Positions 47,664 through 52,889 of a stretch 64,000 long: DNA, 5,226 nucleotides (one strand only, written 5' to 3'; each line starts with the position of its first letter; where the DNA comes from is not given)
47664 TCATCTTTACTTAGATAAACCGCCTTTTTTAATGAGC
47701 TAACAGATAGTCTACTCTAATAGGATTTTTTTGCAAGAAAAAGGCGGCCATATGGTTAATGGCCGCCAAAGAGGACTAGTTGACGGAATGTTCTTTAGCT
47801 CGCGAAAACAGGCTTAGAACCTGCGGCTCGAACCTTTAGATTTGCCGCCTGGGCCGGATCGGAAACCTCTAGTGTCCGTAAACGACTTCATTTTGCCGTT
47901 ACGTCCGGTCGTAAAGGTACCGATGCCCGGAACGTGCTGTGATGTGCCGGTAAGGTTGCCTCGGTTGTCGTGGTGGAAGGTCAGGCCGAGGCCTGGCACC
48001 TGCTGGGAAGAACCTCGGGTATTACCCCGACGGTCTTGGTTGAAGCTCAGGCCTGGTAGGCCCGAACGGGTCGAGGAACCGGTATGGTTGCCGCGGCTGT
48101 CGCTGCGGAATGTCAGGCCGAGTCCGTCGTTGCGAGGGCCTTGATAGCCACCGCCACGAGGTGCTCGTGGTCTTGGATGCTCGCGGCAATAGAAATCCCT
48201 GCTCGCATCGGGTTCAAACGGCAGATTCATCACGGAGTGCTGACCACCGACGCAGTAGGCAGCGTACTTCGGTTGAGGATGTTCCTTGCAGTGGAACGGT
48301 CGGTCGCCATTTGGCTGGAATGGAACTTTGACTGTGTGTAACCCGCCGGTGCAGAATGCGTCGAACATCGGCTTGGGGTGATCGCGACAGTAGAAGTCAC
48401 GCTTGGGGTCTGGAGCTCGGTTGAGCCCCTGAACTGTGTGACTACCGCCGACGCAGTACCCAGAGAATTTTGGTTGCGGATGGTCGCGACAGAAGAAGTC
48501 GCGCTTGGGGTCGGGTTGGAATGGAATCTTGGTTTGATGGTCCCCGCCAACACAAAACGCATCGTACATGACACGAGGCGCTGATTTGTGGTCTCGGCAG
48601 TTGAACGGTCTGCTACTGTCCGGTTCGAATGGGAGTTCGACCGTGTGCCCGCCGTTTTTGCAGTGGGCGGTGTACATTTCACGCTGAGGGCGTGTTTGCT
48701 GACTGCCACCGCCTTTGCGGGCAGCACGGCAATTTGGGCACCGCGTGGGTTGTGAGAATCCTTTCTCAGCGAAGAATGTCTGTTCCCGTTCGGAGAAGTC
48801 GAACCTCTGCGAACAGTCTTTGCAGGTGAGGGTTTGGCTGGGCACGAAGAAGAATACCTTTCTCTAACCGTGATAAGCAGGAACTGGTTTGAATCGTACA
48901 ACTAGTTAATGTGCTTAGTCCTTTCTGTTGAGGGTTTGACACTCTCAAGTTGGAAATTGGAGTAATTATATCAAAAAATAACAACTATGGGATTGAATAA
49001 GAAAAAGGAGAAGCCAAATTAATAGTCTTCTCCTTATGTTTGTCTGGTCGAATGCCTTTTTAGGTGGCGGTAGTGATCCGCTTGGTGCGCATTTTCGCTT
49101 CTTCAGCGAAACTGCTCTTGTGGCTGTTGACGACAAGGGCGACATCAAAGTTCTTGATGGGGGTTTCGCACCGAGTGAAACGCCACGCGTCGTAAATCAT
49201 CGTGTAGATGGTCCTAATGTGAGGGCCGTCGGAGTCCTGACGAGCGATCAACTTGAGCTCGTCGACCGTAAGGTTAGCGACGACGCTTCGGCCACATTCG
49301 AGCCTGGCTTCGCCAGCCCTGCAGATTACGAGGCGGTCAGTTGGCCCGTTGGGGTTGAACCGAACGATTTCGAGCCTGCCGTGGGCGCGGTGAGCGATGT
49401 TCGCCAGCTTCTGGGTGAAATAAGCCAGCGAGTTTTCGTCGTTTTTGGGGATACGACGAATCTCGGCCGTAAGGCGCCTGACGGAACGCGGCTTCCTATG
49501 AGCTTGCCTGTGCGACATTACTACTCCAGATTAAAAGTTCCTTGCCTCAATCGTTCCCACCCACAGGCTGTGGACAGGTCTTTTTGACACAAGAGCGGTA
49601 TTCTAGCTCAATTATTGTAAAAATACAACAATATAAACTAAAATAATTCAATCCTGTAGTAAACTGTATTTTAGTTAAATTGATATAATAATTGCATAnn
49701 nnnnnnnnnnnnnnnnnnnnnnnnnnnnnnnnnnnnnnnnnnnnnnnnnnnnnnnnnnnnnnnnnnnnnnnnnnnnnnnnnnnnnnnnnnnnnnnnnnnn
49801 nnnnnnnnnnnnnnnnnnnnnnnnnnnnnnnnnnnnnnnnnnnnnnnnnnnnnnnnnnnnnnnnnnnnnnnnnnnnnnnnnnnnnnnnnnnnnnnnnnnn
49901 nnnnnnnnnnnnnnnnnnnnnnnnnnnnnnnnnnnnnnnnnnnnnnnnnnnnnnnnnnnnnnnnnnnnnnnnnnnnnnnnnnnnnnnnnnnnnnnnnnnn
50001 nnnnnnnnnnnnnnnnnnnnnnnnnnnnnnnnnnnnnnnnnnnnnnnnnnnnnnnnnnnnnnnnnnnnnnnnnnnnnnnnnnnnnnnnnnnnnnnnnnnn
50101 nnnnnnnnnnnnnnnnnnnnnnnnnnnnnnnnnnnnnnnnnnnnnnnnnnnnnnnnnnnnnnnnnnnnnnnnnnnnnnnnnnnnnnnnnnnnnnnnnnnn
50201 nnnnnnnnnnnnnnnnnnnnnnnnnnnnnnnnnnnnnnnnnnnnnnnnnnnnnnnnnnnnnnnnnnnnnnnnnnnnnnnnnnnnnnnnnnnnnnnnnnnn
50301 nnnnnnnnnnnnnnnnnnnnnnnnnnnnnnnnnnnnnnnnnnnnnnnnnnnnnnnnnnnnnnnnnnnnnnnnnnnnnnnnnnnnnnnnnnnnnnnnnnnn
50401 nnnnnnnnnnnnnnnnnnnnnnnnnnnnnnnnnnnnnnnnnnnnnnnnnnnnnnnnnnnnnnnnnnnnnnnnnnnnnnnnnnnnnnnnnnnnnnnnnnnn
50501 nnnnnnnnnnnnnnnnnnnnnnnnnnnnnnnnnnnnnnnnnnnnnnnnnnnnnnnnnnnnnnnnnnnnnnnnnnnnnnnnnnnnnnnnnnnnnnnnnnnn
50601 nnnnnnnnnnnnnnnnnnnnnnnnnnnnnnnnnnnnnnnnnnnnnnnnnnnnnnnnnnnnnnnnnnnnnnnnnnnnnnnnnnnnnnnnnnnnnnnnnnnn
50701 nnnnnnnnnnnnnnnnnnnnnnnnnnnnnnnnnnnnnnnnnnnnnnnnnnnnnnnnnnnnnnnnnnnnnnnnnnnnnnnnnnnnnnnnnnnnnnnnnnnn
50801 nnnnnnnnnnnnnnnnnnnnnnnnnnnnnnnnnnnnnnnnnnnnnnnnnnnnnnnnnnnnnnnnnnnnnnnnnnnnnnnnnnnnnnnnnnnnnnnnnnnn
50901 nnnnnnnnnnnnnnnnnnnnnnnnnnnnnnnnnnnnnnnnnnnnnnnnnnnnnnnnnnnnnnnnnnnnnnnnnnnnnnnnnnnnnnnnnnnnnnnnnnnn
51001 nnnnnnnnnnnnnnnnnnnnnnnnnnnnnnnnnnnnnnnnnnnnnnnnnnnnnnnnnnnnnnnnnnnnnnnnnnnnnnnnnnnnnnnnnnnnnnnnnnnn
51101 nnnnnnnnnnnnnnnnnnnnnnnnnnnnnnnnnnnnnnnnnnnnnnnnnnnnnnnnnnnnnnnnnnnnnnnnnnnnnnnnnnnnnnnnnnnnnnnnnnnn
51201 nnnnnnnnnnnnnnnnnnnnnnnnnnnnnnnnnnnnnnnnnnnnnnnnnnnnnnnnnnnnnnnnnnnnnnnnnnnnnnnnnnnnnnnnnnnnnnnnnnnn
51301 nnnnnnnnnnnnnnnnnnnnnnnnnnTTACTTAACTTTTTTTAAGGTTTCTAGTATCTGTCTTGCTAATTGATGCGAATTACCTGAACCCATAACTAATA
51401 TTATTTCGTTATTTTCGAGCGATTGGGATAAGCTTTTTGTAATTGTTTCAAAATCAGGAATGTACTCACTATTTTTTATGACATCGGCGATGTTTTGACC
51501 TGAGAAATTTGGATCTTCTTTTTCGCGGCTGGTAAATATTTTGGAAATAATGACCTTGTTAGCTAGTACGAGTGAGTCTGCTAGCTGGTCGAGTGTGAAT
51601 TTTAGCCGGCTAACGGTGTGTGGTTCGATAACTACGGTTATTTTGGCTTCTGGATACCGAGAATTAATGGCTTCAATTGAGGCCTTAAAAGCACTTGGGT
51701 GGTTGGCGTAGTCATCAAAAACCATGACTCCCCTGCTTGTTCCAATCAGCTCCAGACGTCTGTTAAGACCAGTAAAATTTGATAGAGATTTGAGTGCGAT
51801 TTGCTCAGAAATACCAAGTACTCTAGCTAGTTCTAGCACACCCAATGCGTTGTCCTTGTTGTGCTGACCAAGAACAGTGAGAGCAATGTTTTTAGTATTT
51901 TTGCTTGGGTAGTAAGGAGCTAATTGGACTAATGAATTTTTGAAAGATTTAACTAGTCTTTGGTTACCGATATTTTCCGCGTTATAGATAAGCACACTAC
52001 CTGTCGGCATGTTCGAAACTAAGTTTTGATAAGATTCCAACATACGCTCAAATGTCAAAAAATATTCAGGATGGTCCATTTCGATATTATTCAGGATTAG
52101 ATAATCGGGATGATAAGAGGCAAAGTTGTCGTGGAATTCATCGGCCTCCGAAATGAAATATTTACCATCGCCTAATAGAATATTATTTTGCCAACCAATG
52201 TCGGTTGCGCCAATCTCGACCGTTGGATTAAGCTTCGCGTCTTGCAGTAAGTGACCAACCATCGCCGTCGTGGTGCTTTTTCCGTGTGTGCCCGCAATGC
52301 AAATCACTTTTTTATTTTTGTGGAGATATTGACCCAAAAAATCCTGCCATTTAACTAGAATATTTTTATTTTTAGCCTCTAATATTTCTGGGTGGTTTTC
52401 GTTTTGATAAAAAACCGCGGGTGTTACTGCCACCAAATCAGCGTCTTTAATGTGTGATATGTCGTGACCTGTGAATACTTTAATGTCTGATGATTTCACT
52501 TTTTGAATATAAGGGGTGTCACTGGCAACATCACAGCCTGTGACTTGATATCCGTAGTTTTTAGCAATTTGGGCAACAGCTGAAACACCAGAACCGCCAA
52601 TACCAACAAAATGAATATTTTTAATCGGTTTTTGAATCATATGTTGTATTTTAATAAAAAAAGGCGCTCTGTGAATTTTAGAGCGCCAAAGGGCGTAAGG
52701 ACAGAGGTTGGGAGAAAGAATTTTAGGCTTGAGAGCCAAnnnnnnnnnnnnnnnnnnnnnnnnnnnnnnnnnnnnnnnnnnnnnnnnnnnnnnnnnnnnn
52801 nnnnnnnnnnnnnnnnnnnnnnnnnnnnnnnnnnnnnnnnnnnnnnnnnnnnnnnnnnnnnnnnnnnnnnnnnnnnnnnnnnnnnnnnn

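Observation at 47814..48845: Unusual protein: zinc ribbon + five tandem Cys/His mini-repeats + RGG-like Gly-rich repeat tail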

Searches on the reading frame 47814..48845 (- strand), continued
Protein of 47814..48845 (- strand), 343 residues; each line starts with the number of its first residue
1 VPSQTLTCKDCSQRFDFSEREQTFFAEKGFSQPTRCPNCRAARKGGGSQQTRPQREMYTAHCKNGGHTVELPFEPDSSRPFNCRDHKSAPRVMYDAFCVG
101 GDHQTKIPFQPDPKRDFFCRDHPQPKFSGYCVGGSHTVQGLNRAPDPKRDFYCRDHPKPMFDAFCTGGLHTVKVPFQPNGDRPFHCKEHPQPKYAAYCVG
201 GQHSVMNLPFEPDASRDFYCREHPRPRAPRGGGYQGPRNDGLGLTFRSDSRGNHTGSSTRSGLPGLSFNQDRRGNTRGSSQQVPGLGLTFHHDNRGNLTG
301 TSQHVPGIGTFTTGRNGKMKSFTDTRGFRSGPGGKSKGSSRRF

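Call 57: search_dna_similar(query=window:47814-48845:-, collection=phages, mode=protein, max_rows=15)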
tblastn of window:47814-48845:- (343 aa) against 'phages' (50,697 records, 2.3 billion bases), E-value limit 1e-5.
Records with a match: 1; places in all: 1; records where one place covers at least 80% of the query: 0.
Best place of each record, by identity: <60% 1.
By first word of the organism name: Bacteriophage 1.
By host as written in the record: - 1.
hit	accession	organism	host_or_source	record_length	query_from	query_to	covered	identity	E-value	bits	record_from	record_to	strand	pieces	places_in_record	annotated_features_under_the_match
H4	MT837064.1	Bacteriophage sp.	human fecal samples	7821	4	85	24%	43.4%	5e-11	70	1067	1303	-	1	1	record has no annotation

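Call 58: find_related_loci(query=A2, collection=metagenome_contigs, flank=6000)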
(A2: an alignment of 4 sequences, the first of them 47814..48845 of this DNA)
Query A2 (343 aa) in metagenome_contigs; peptide patterns used: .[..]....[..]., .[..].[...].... (x = any residue, [..] = any of these).
273 stretches matched a pattern; 18 encode a relative of the query (tblastn E <= 1e-3); 18 distinct loci.
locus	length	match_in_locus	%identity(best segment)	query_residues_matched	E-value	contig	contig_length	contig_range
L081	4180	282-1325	84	1-343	0e+0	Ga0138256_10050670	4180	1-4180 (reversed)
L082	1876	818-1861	84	1-343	0e+0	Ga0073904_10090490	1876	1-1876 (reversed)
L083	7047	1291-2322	71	1-343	8e-168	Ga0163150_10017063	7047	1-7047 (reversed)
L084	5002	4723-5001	86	1-223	3e-49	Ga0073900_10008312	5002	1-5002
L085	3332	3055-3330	65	1-226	2e-38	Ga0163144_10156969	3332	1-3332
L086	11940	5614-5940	40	4-101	1e-18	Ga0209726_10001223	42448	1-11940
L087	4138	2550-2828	45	4-188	1e-18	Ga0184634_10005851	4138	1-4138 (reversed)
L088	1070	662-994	40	4-85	2e-18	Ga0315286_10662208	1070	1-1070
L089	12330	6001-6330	43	4-188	4e-18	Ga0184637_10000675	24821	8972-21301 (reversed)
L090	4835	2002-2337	38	4-85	6e-18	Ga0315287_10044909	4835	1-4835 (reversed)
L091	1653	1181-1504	41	4-188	1e-17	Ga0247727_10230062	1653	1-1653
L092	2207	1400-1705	41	4-91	3e-17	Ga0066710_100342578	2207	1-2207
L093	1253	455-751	43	4-188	4e-17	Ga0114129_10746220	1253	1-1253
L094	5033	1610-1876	46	4-92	4e-15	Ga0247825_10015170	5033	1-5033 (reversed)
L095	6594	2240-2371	61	4-47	1e-12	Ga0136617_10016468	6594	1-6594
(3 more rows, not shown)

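Call 89: search_protein_families(library=pfam, proteins=[L035:10436-11881:+, L058:10457-11899:+, L077:7981-8409:+, P0099, P0007, P0008], max_evalue=0.001)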
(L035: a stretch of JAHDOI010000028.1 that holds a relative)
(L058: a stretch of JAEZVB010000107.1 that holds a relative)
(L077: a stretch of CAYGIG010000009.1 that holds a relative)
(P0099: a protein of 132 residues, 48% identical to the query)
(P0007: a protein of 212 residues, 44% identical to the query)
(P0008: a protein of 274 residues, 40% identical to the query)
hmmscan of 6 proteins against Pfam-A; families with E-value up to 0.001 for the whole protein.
L035:10436-11881:+ (481 aa): 3 families
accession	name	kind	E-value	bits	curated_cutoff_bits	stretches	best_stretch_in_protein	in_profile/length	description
PF00270.35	DEAD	-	6.8e-51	172.8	26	1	26-191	1-166/167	DEAD/DEAH box helicase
PF00271.37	Helicase_C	-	2.2e-33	115.2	23.5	1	226-335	1-110/110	Helicase conserved C-terminal domain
PF04851.21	ResIII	-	1.3e-05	25.7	22.5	1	45-186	29-163/164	Type III restriction enzyme, res subunit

L058:10457-11899:+ (480 aa): 6 families
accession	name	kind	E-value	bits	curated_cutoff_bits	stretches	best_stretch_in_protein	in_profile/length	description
PF00270.35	DEAD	-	2.8e-52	177.3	26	1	28-194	1-167/167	DEAD/DEAH box helicase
PF00271.37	Helicase_C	-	2.3e-35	121.6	23.5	1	228-337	1-110/110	Helicase conserved C-terminal domain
PF03880.21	DbpA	-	6.2e-21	74.7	25.6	1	403-472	1-70/72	DbpA RNA binding domain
PF04851.21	ResIII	-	2.4e-10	41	22.5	1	39-187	21-162/164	Type III restriction enzyme, res subunit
PF14617.12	CMS1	-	0.00025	20.9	35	1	71-155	123-208/250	U3-containing 90S pre-ribosomal complex subunit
PF00580.27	UvrD-helicase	-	0.00067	19.9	23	1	39-230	11-182/271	UvrD/REP helicase N-terminal domain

L077:7981-8409:+ (142 aa): 1 family
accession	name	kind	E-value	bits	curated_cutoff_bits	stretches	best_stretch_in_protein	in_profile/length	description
PF13451.12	zf_Tbcl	-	5.1e-13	49.2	24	1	5-45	4-45/48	Probable treble clef domain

P0099 (132 aa): 1 family
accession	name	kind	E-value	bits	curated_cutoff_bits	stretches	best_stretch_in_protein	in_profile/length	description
PF13451.12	zf_Tbcl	-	1.6e-08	34.8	24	1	16-49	11-45/48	Probable treble clef domain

P0007 (212 aa): 2 families
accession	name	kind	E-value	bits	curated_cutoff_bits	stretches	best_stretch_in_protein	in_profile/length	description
PF23477.1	zf_Tbcl_2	-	6.8e-18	64.5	27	2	88-121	3-36/37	Probable treble clef zinc finger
PF13451.12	zf_Tbcl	-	3.8e-12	46.4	24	1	4-43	3-43/48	Probable treble clef domain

P0008 (274 aa): 3 families
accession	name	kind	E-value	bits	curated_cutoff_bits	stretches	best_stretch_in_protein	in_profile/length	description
PF13451.12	zf_Tbcl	-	2.5e-17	63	24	1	3-45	2-45/48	Probable treble clef domain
PF23477.1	zf_Tbcl_2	-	5.1e-07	29.7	27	1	56-88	1-33/37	Probable treble clef zinc finger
PF00130.28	C1_1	-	0.00013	22.1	26.5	0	169-205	3-35/53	Phorbol esters/diacylglycerol binding domain (C1 domain)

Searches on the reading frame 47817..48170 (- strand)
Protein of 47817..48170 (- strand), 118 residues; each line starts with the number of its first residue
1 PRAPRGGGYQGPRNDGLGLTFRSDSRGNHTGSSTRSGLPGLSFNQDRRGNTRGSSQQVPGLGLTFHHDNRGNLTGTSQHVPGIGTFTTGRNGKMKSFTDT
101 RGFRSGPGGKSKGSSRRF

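Call 35: search_protein_families(library=pfam, proteins=[window:47817-48170:-], max_evalue=10)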
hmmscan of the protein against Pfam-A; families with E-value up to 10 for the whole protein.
seq(118 aa): 0 families

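Call 36: search_protein_families(library=ncbifam, proteins=[window:47817-48170:-], max_evalue=10)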
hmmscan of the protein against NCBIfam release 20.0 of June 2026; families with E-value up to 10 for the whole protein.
seq(118 aa): 1 family
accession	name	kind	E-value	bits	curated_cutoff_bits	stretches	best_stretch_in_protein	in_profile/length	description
TIGR01879.1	hydantase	subfamily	0.1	11.5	204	1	30-77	13-60/401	hydantoinase/carbamoylase family amidase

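Call 39: search_solved_structures(query=A3, max_evalue=10, show_alignments=3)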
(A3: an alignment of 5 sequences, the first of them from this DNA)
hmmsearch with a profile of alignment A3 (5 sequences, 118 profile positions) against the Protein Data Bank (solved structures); distinct sequences matched with E-value up to 10: 1.
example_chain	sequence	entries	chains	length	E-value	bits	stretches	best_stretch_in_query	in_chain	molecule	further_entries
7q97_A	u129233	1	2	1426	0.0015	22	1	19-116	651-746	Rhs family protein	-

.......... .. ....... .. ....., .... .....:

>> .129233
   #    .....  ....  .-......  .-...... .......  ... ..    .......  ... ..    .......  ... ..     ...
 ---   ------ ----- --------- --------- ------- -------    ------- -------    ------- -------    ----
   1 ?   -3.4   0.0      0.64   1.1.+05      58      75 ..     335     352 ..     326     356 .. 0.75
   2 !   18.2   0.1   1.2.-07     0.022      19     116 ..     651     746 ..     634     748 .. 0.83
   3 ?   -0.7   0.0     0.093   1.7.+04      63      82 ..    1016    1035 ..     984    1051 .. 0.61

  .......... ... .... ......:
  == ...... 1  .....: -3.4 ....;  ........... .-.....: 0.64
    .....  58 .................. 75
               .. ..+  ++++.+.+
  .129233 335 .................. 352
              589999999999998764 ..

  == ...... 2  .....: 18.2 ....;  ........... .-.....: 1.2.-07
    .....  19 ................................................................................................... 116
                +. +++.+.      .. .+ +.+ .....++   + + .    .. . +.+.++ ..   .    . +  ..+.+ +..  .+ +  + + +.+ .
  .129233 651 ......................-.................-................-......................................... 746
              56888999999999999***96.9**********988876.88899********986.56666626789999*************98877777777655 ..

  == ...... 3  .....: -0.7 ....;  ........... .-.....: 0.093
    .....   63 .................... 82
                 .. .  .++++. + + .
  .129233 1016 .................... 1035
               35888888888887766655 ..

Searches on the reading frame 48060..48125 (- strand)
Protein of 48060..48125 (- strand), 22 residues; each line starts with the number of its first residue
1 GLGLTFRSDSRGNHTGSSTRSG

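Call 85: search_solved_structures(query=A7, max_evalue=10, show_alignments=2)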
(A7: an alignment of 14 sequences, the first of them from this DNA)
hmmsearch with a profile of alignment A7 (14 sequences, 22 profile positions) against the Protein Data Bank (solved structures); distinct sequences matched with E-value up to 10: 0.

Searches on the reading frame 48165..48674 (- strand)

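Call 35: search_protein_families(library=pfam, proteins=[window:48165-48674:-], max_evalue=10)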
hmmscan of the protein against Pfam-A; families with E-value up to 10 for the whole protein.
seq(170 aa): 1 family
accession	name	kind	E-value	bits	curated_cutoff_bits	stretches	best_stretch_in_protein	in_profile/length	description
PF23477.1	zf_Tbcl_2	-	3.8e-23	81.3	27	4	34-64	1-31/37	Probable treble clef zinc finger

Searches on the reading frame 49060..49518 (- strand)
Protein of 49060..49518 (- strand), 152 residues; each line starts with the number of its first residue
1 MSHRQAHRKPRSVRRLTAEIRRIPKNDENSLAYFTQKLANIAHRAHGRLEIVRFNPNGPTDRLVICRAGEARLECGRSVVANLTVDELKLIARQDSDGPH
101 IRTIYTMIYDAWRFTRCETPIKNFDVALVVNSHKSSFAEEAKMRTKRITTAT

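Call 3: search_protein_families(library=pfam, proteins=[window:49060-49518:-], max_evalue=1)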
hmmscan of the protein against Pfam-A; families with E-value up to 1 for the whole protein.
window:49060-49518:- (152 aa): 0 families

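Call 4: search_protein_families(library=ncbifam, proteins=[window:49060-49518:-], max_evalue=1)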
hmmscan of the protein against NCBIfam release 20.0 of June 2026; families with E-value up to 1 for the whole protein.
window:49060-49518:- (152 aa): 0 families

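Call 45: search_protein_families(library=phrogs, proteins=[window:49060-49518:-], max_evalue=0.1)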
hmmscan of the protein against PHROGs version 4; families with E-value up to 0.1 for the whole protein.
window:49060-49518:- (152 aa): 0 families

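Call 46: search_protein_families(library=padloc, proteins=[window:49060-49518:-], max_evalue=0.1)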
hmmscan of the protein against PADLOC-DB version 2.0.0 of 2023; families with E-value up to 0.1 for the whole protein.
window:49060-49518:- (152 aa): 0 families

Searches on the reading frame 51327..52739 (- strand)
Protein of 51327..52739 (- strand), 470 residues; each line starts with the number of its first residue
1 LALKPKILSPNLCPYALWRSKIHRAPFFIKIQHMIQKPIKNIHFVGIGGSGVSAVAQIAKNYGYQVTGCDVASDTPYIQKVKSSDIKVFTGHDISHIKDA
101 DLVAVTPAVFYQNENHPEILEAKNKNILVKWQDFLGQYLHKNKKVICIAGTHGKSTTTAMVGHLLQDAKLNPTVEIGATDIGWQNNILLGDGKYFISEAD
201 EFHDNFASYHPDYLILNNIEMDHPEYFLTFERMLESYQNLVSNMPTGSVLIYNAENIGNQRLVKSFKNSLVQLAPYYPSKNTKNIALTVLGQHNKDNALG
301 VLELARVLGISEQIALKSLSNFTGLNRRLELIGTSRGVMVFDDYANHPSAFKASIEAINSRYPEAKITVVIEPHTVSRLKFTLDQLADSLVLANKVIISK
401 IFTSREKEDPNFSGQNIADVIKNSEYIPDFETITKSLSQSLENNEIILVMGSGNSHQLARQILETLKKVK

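Call 66: search_solved_structures(query=window:51327-52739:-, max_evalue=1e-20)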
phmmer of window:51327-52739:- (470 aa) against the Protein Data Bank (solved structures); distinct sequences matched with E-value up to 1e-20: 14.
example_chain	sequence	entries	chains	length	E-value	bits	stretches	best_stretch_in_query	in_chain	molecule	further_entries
9ir5_A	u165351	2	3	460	1.5e-65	225.2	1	38-463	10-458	UDP-N-acetylmuramate--L-alanine ligase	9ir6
1gqq_A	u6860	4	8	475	7e-55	190.1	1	37-256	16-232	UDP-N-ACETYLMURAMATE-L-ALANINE LIGASE | UDP-N-acetylmuramate--alanine ligase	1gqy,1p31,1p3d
2f00_A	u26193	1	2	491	1.9e-54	188.7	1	37-246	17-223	UDP-N-acetylmuramate--L-alanine ligase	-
4hv4_A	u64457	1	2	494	1.7e-52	182.2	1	37-246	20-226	UDP-N-acetylmuramate--L-alanine ligase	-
6cau_A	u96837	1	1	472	3.9e-52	181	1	34-251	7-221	UDP-N-acetylmuramate--L-alanine ligase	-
7bva_A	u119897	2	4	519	6.7e-50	173.7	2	37-275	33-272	UDP-N-acetylmuramate--L-alanine ligase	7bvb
29zm_A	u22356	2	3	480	4.3e-48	167.7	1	37-248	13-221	UDP-N-acetylmuramate--L-alanine ligase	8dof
9s8i_A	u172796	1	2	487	4.6e-48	167.6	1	37-248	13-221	UDP-N-acetylmuramate--L-alanine ligase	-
6x9f_A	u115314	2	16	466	3.3e-47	164.8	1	41-248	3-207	UDP-N-acetylmuramate--L-alanine ligase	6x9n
1j6u_A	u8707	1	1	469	1.3e-43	153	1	41-465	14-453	UDP-N-acetylmuramate-alanine ligase MurC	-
3hn7_A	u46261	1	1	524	2.6e-35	125.6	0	285-463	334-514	UDP-N-acetylmuramate-L-alanine ligase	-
8egm_A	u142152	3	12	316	4.8e-32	114.8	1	37-248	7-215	UDP-N-acetylmuramate--L-alanine ligase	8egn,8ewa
5vvw_A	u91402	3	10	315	1.2e-31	113.5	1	40-248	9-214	UDP-N-acetylmuramate--L-alanine ligase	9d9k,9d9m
3eag_A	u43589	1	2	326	3.4e-23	85.7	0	39-255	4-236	UDP-N-acetylmuramate:L-alanyl-gamma-D-glutamyl-meso-diaminopimelate ligase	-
